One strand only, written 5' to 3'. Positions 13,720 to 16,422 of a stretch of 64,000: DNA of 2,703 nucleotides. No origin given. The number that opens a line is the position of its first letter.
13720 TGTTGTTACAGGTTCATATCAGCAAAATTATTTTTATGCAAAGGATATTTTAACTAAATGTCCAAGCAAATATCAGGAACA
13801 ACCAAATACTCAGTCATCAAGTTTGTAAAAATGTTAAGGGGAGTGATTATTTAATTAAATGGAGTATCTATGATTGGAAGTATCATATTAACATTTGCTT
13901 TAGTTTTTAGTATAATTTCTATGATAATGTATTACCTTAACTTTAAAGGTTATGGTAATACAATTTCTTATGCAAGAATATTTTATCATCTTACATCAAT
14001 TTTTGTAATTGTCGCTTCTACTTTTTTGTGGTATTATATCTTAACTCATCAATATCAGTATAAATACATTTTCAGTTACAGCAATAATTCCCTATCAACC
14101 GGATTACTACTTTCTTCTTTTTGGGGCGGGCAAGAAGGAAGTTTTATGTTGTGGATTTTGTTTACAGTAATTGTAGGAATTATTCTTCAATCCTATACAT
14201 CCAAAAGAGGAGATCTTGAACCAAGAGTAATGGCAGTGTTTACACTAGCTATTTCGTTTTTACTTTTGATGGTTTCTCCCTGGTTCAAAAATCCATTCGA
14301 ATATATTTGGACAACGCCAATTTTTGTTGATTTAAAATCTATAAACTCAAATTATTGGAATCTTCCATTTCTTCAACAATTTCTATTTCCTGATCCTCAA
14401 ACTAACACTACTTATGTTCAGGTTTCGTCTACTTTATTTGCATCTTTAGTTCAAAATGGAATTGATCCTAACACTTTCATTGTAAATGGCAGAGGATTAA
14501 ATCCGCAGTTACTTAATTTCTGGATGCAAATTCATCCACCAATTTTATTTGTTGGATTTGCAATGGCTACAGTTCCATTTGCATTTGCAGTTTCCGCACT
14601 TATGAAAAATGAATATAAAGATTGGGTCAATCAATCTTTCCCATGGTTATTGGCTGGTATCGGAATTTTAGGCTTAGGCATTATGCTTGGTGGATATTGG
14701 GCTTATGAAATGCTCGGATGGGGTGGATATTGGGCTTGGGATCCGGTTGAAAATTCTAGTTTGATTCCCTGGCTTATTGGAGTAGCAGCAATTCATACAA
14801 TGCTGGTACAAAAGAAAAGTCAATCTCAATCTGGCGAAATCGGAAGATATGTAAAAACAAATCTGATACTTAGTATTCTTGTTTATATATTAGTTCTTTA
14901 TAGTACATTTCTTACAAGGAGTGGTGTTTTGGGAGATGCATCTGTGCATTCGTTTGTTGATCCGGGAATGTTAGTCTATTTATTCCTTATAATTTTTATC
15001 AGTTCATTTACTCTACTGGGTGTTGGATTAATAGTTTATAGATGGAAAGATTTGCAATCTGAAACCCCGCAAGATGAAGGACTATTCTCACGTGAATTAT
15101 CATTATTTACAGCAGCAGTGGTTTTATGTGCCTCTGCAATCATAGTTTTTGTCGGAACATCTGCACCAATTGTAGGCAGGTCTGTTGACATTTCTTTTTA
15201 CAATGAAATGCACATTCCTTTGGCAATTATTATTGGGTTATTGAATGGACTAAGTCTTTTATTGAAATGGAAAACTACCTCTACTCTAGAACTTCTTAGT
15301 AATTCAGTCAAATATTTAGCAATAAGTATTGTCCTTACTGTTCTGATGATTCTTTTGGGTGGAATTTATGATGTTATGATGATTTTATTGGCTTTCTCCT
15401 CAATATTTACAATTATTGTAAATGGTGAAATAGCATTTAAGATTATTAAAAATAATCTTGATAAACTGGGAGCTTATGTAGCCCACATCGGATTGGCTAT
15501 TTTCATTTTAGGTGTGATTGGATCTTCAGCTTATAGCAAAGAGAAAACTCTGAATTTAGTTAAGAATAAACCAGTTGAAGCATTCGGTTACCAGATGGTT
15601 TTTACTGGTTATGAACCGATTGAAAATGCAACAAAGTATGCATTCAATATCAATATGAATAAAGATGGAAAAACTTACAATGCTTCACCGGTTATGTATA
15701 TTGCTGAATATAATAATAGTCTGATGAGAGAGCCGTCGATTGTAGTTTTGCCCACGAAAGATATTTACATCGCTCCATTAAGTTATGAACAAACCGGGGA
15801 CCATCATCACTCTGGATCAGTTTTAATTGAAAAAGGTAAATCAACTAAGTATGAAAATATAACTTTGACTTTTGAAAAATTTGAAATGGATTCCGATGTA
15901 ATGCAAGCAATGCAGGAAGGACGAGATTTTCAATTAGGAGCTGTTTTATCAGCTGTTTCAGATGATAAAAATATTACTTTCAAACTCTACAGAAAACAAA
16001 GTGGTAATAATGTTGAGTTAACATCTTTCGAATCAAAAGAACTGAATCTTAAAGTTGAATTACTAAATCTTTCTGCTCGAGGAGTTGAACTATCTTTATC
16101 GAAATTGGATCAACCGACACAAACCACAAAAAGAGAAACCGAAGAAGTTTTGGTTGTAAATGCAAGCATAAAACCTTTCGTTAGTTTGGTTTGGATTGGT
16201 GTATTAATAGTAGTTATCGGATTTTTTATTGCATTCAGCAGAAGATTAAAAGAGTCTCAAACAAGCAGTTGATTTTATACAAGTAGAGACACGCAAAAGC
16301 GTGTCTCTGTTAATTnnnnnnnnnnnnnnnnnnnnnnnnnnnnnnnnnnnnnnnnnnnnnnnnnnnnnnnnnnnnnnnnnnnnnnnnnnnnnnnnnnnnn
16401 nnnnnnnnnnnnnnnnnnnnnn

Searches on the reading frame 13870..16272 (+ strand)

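Call 66: search_protein_families(library=pfam, proteins=[window:13870-16272:+], max_evalue=0.000001)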
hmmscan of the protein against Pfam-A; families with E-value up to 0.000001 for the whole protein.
window:13870-16272:+ (800 aa): 2 families
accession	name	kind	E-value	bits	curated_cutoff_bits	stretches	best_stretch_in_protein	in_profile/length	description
PF16327.10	CcmF_C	-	6.4e-30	104.9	28.7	1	382-635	7-282/323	Cytochrome c-type biogenesis protein CcmF C-terminal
PF01578.25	Cytochrom_C_asm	-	1.3e-24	87.4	29.9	1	85-343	1-205/212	Cytochrome C assembly protein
